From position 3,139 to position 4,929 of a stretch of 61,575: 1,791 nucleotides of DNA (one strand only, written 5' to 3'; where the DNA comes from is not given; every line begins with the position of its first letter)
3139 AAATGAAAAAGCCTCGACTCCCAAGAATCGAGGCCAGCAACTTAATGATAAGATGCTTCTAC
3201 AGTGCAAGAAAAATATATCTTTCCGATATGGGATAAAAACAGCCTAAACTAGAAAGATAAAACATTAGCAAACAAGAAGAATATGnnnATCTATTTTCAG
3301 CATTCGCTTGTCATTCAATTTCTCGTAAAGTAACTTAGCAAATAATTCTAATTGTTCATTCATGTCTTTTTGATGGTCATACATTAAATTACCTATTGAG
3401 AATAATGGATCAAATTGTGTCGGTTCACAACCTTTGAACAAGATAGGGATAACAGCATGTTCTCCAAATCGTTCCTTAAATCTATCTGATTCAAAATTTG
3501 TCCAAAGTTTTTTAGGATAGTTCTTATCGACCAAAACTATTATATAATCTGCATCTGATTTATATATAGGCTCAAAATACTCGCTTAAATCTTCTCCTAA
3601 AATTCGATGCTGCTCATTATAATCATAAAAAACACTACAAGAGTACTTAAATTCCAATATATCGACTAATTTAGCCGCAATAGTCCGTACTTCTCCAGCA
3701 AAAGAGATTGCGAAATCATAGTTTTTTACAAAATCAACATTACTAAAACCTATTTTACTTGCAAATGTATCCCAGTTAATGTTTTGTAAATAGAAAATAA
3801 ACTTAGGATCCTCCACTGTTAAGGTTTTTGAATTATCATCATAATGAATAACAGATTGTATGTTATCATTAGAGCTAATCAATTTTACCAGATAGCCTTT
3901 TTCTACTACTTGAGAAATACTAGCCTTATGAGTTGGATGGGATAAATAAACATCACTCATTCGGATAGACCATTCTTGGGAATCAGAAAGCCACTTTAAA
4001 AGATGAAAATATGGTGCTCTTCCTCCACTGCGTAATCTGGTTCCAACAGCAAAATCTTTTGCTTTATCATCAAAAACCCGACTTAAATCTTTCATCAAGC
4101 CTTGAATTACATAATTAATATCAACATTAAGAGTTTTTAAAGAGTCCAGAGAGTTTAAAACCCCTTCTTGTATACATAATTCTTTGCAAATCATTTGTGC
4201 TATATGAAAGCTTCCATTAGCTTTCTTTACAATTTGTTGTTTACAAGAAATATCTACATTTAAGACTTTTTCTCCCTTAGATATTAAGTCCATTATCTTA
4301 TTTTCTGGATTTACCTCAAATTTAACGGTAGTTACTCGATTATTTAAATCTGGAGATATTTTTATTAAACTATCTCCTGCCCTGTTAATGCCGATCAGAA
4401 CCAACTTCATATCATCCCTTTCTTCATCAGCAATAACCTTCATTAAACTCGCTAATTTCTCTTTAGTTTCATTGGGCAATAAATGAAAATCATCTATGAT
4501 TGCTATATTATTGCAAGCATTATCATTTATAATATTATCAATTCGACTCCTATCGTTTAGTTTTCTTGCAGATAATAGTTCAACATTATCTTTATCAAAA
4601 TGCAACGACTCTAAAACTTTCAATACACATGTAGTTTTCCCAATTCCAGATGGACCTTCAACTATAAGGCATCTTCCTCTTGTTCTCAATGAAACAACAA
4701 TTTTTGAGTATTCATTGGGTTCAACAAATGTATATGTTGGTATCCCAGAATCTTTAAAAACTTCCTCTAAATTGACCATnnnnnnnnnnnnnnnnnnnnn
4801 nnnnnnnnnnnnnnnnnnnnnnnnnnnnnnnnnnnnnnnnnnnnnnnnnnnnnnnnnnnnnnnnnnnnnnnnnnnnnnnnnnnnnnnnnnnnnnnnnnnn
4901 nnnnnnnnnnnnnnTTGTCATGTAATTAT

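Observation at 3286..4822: Stand-alone P-loop ATPase fused to a C-terminal TIR domain, with its own palindromic promoter and terminator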

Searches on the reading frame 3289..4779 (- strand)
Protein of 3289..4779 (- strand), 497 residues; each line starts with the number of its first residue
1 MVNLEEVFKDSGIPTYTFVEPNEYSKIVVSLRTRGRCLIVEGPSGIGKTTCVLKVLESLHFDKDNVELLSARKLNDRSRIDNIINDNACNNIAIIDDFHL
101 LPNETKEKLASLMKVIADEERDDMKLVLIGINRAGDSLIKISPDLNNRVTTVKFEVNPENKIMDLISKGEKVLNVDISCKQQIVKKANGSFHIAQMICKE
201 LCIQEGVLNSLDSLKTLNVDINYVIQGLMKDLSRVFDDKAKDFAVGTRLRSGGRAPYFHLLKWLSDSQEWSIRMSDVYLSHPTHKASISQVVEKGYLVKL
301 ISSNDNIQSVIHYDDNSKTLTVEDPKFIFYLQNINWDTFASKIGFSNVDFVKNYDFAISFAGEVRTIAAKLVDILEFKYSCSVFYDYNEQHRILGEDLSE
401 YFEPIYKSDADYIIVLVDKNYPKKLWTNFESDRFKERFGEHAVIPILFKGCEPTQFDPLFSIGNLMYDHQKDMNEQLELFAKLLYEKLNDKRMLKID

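Call 5: search_protein_families(library=pfam, proteins=[window:3289-4779:-], max_evalue=1)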
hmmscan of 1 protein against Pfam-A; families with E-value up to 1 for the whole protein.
window:3289-4779:- (497 aa): 21 families
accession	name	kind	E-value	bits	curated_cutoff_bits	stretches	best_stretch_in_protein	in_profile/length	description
PF13401.12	AAA_22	-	2.7e-08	34.6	27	2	34-75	4-45/130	AAA domain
PF13676.11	TIR_2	-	8.7e-07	29.9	28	1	356-456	1-100/122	TIR domain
PF20720.3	nSTAND3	-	1.5e-06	28.5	27.2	1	18-117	1-96/155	Novel STAND NTPase 3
PF00004.35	AAA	-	5.7e-05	24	21.2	1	39-136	2-112/131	ATPase family associated with various cellular activities (AAA)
PF13173.12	AAA_14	-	0.00035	21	27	1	36-152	3-118/129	AAA domain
PF25199.1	nSTAND_NTPase5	-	0.00069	19.9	34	1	32-127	38-129/145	Novel STAND NTPase 5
PF13191.12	AAA_16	-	0.00081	20.4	32.6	1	33-60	22-49/167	AAA ATPase domain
PF03266.21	NTPase_1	-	0.006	16.9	23.9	1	38-60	2-24/168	NTPase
PF00910.28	RNA_helicase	-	0.01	16.7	21.5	1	39-116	2-75/105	RNA helicase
PF05496.18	RuvB_N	-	0.01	16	27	1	38-113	36-108/159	Holliday junction DNA helicase RuvB P-loop domain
PF13479.12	AAA_24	-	0.013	15.8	27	1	37-88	4-56/195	AAA domain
PF07088.17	GvpD_P-loop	-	0.019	15.3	24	1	34-76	9-50/189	GvpD gas vesicle protein, P-loop domain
PF01443.25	Viral_helicase1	-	0.021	15.1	21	1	39-103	2-73/228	Viral superfamily 1 RNA helicase core domain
PF12775.13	AAA_7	-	0.038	14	25.8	1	22-79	20-77/181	P-loop containing dynein motor region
PF14529.12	Exo_endo_phos_2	-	0.055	13.8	27.4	1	387-432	7-52/117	Endonuclease-reverse transcriptase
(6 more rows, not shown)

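Call 6: search_protein_families(library=padloc, proteins=[window:3289-4779:-], max_evalue=1)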
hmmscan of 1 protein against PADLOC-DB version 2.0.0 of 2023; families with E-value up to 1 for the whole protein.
window:3289-4779:- (497 aa): 6 families
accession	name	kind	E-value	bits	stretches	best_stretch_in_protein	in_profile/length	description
PDLC05049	PDC-S59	-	6.1e-20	69.7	1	74-332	138-401/428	-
PDLC05062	PDC-S66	-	4.8e-05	20.9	1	351-447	146-241/282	-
PDLC00938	Cas3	-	0.003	14.8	1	89-190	124-222/358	CRISPR-associated helicase Cas3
PDLC01439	typeIV_DinG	-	0.018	11.7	1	33-53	32-52/575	CAS-IV-A; associated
PDLC04140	mad8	-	0.02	12.4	1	34-61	26-53/314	mads_8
PDLC04790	PDC-S01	-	0.029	11.1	1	27-133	19-117/422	-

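Call 7: search_protein_families(library=ncbifam, proteins=[window:3289-4779:-], max_evalue=1)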
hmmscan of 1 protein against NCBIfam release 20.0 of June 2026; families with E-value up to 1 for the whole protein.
window:3289-4779:- (497 aa): 13 families
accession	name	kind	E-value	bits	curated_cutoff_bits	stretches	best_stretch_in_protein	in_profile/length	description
TIGR00635.1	ruvB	equivalog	4.3e-05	22.7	299.05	1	38-200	33-204/305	Holliday junction branch migration DNA helicase RuvB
TIGR03420.1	DnaA_homol_Hda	equivalog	0.00011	21.8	194.8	1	32-156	35-156/226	DnaA regulatory inactivator Hda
NF010248.0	PRK13695.1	equivalog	0.0012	18.6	156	1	39-67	7-35/180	NTPase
NF009880.0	PRK13341.1-1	equivalog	0.002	16.6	891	1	39-190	46-192/599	AAA family ATPase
NF000868.0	PRK00080.1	equivalog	0.0026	16.7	282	1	38-114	54-127/330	Holliday junction branch migration DNA helicase RuvB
NF005250.0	PRK06761.1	equivalog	0.0067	15.5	270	1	38-74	6-42/282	hypothetical protein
NF009067.0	PRK12402.1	equivalog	0.0088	15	317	1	37-79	38-82/340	replication factor C small subunit 2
TIGR01587.1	cas3_core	equivalog_domain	0.011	14.8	102.45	1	89-190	124-222/358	CRISPR-associated helicase Cas3'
TIGR02928.1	TIGR02928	subfamily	0.023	13.6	181.3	0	38-65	43-70/366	orc1/cdc6 family replication initiation protein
TIGR03499.1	FlhF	equivalog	0.046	13.7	174.15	1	30-70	193-235/286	flagellar biosynthesis GTPase FlhF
TIGR02673.1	FtsE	equivalog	0.067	12.8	264.85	1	33-122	26-113/214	cell division ATP-binding protein FtsE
TIGR03263.1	guanyl_kin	equivalog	0.089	12.4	160.45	1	36-58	2-24/180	guanylate kinase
TIGR01189.1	ccmA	equivalog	0.13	11.9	131.6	1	34-60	25-50/198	heme ABC exporter ATP-binding protein CcmA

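Call 9: search_dna_similar(query=window:3289-4779:-, collection=phages, mode=protein, max_rows=20)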
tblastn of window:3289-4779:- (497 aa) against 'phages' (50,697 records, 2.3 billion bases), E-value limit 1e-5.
Records with a match: 1; places in all: 1; records where one place covers at least 80% of the query: 0.
Best place of each record, by identity: <60% 1.
By first word of the organism name: Bacteriophage 1.
By host as written in the record: - 1.
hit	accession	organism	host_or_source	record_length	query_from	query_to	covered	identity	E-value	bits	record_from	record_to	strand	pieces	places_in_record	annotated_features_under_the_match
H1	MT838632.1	Bacteriophage sp.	human fecal samples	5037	354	437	17%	40.5%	9e-7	57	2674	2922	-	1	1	record has no annotation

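Call 12: search_protein_families(library=phrogs, proteins=[window:3289-4779:-], max_evalue=0.001)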
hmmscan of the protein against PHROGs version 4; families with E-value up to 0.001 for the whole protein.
window:3289-4779:- (497 aa): 4 families
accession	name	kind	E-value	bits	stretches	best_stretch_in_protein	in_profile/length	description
phrog_6841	-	unknown function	2e-52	179.6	2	90-479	166-468/470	-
phrog_168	-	DNA, RNA and nucleotide metabolism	2.5e-06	28.4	1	34-230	41-237/314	clamp loader of DNA polymerase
phrog_5846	-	DNA, RNA and nucleotide metabolism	0.00092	19.6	0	36-191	39-192/380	clamp loader of DNA polymerase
phrog_15646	-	unknown function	0.00093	19.8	1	347-437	153-240/293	-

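Call 14: find_homologous_proteins(query=window:3289-4779:-, max_evalue=0.001)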
Query window:3289-4779:- (497 aa): 1489 proteins with E <= 0.001 among 8000 candidates; the best 120 are listed.
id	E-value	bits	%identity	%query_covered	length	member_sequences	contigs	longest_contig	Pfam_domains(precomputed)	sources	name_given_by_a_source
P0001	0.0e+0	1116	100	100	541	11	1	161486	PF13401.13,PF13676.12,PF20720.4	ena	-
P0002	3.1e-278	941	100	85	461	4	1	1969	PF13401.13,PF20720.4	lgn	-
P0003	1.9e-223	761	66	99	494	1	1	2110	PF13401.13,PF13676.12,PF25199.2,PF20720.4,PF13191.13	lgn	-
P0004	2.6e-222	757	67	99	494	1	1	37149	PF00004.36,PF13401.13,PF13676.12,PF20720.4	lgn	-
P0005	2.7e-220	750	66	99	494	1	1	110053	PF00004.36,PF13401.13,PF13676.12,PF20720.4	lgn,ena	-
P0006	2.6e-219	747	65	99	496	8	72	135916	PF13401.13,PF13676.12,PF20720.4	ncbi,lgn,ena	-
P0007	9.6e-218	742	65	99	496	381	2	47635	PF13401.13,PF13676.12,PF20720.4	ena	-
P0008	3.8e-216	737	64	99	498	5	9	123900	PF13401.13,PF13676.12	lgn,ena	-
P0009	3.3e-214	730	64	99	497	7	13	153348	PF13401.13,PF13676.12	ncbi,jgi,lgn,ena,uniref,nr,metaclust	ncbi:TIR domain-containing protein [uncultured Parabacteroides sp.]|uniref:TIR domain-containing pro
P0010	1.4e-213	728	64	99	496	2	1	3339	PF13401.13,PF13676.12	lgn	-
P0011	6.7e-213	726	63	99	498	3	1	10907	PF13401.13,PF13676.12,PF20720.4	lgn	-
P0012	5.2e-212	723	62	99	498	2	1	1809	PF13401.13,PF13676.12,PF25199.2,PF20720.4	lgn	-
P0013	1.9e-211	721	66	94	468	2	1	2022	PF13401.13,PF13676.12,PF20720.4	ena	-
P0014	6.7e-208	709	62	99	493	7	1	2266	PF13401.13,PF13676.12,PF25199.2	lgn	-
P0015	4.2e-207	707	62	99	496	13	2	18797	PF13401.13,PF13676.12,PF25199.2,PF20720.4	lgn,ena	-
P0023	1.1e-165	570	53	98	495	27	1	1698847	PF13676.12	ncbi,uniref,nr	ncbi:TIR domain-containing protein [Winogradskyella costae]|uniref:TIR domain-containing protein n=1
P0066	4.9e-157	542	51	99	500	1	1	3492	PF13676.12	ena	-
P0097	1.8e-154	533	49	98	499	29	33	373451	PF00004.36,PF13401.13,PF13676.12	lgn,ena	-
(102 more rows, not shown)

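Call 16: find_encoding_contigs(protein=P0001, flank=10000, max_places=3)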
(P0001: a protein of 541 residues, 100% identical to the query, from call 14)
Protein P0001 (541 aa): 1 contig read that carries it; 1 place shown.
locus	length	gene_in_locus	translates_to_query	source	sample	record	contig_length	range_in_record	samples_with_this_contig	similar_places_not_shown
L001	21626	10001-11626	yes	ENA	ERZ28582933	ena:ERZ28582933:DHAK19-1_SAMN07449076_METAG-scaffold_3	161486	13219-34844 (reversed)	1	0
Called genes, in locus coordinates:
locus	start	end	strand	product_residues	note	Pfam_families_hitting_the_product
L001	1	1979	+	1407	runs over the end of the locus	-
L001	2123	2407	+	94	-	-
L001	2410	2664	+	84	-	-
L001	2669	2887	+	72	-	-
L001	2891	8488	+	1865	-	PF13306:LRR_5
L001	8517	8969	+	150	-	-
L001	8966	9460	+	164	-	PF01510:Amidase_2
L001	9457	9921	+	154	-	PF20647:DUF6808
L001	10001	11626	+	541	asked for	PF20720:nSTAND3 (weak), PF13401:AAA_22 (faint), PF13676:TIR_2 (weak)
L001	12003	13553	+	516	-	-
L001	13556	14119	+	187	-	-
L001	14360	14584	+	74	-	-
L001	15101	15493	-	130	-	-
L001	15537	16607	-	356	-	-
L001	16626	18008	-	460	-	PF03062:MBOAT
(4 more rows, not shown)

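Call 19: search_solved_structures(query=window:3289-4779:-, max_evalue=1, show_alignments=3)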
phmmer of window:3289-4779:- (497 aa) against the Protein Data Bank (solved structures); distinct sequences matched with E-value up to 1: 6.
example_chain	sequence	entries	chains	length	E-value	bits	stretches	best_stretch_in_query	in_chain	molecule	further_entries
7uxr_A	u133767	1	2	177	0.00071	21.6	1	344-451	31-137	TIR domain protein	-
6z4w_A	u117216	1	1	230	0.028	16.4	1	35-128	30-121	Cell division ATP-binding protein FtsE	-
6z63_A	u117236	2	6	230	0.028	16.4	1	35-128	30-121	Cell division ATP-binding protein FtsE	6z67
8g83_A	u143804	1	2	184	0.086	14.8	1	344-450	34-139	NAD(+) hydrolase AbTIR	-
7uwg_A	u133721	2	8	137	0.16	13.9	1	353-450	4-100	Molecular chaperone Tir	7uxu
7pbl_A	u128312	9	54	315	0.33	12.8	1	39-114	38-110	Holliday junction ATP-dependent DNA helicase RuvB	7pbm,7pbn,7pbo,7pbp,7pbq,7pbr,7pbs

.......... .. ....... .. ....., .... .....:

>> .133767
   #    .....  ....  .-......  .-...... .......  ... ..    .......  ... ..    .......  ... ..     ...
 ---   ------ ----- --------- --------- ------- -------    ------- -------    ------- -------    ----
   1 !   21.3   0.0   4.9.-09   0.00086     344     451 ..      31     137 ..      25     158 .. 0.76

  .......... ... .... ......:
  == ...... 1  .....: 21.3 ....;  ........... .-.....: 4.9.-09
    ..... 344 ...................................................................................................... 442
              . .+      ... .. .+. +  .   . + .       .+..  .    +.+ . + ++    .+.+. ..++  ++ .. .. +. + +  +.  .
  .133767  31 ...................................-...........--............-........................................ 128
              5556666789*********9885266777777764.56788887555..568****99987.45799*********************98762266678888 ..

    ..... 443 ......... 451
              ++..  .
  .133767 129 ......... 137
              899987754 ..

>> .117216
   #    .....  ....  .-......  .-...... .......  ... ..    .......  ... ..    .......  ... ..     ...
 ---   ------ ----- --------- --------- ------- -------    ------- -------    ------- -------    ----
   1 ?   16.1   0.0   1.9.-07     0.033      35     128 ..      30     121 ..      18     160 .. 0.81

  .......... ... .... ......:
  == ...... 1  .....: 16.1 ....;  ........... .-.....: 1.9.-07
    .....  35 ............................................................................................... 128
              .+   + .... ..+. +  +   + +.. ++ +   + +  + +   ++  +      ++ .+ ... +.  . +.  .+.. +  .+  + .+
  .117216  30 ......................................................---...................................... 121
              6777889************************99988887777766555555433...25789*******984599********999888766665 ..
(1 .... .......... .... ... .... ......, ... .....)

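Call 25: find_encoding_contigs(protein=P0006, flank=7000, max_places=5)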
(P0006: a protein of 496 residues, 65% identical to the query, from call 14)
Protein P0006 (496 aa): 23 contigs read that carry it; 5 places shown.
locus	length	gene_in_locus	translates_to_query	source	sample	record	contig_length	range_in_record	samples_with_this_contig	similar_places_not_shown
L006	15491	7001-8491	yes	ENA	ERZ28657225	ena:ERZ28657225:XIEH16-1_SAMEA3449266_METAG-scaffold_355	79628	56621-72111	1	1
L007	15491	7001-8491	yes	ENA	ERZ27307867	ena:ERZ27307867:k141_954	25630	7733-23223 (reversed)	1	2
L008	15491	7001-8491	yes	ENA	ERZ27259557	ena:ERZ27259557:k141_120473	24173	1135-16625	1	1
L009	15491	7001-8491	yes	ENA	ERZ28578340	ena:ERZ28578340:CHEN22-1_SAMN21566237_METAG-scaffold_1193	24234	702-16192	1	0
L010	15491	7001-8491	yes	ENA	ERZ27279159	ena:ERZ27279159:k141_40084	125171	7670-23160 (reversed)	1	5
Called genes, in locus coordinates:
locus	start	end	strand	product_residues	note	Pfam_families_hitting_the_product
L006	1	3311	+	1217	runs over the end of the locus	-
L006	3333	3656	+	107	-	-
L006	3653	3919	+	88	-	-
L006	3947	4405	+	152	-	PF05105:Phage_holin_4_1 (weak)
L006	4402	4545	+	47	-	-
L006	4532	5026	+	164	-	PF01510:Amidase_2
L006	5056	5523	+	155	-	-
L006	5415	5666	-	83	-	-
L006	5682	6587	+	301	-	PF14253:AbiH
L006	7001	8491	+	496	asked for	PF13401:AAA_22 (faint), PF20720:nSTAND3 (faint), PF13676:TIR_2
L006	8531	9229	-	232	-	PF02586:SRAP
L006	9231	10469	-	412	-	PF00817:IMS, PF11799:IMS_C, PF13438:DUF4113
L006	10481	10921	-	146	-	PF00717:Peptidase_S24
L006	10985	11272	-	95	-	-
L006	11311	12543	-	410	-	PF13102:Phage_int_SAM_5 (weak), PF00589:Phage_integrase (faint)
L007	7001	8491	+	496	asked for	PF13401:AAA_22 (faint), PF20720:nSTAND3 (faint), PF13676:TIR_2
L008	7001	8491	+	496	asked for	PF13401:AAA_22 (faint), PF20720:nSTAND3 (faint), PF13676:TIR_2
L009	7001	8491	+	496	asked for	PF13401:AAA_22 (faint), PF20720:nSTAND3 (faint), PF13676:TIR_2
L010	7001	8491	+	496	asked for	PF13401:AAA_22 (faint), PF20720:nSTAND3 (faint), PF13676:TIR_2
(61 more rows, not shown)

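Call 26: find_encoding_contigs(protein=P0009, flank=7000, max_places=4)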
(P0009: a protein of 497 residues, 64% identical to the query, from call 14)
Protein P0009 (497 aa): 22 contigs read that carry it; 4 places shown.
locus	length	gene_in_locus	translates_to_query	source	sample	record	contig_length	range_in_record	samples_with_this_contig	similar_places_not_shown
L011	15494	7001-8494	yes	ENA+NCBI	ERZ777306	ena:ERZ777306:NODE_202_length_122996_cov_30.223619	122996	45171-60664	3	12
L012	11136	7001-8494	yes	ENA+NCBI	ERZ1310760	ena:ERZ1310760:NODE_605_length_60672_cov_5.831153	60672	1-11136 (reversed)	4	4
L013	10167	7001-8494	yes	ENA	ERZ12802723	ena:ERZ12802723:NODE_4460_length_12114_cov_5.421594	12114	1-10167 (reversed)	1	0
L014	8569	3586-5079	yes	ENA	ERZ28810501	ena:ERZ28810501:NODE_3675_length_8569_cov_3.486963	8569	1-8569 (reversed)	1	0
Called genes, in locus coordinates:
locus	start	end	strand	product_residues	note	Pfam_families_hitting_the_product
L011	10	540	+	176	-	-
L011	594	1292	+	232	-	-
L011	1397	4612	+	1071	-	-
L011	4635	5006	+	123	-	-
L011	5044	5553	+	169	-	-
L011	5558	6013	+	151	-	PF05105:Phage_holin_4_1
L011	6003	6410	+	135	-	-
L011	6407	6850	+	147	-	PF20647:DUF6808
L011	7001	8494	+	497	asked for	PF13401:AAA_22 (faint), PF13676:TIR_2 (weak)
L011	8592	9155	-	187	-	-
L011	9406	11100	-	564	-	PF00176:SNF2-rel_dom, PF04851:ResIII (weak), PF00271:Helicase_C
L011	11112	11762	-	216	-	-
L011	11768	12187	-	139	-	-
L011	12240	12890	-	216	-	-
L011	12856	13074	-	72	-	-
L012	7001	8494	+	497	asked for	PF13401:AAA_22 (faint), PF13676:TIR_2 (weak)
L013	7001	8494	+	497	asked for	PF13401:AAA_22 (faint), PF13676:TIR_2 (weak)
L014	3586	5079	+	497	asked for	PF13401:AAA_22 (faint), PF13676:TIR_2 (weak)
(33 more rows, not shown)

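Call 28: find_encoding_contigs(protein=P0023, flank=8000, max_places=2)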
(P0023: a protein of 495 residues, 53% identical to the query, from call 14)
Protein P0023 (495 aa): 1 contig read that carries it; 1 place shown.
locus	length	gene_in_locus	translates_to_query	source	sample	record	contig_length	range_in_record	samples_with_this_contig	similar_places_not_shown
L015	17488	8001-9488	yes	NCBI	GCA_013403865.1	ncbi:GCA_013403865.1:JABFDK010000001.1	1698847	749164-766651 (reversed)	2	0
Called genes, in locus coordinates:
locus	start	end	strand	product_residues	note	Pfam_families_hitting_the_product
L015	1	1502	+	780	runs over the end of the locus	PF00989:PAS, PF08447:PAS_3, PF13426:PAS_9, PF08447:PAS_3, PF00989:PAS, PF08448:PAS_4, PF13426:PAS_9, PF00512:HisKA, +4 more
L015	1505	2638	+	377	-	PF08495:FIST, PF10442:FIST_C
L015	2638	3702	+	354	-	PF00512:HisKA, PF02518:HATPase_c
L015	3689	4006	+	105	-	-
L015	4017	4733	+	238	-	PF00072:Response_reg, PF04397:LytTR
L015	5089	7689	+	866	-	PF21959:DUF6923, PF18962:Por_Secre_tail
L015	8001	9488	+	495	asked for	PF13676:TIR_2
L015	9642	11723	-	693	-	PF07719:TPR_2 (faint), PF13174:TPR_6 (faint), PF13424:TPR_12 (faint), PF13428:TPR_14 (faint), PF13431:TPR_17 (faint), PF13432:TPR_16 (faint), PF14559:TPR_19 (faint), PF24575:TPR_Slam (faint)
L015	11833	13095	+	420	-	PF13440:Polysacc_synt_3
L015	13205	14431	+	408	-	PF00534:Glycos_transf_1, PF13692:Glyco_trans_1_4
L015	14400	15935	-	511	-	PF00150:Cellulase, PF02836:Glyco_hydro_2_C, PF26410:GH5_mannosidase (faint)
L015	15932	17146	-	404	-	PF09134:Invasin_D3 (faint), PF02369:Big_1 (faint)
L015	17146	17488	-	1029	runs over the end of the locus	-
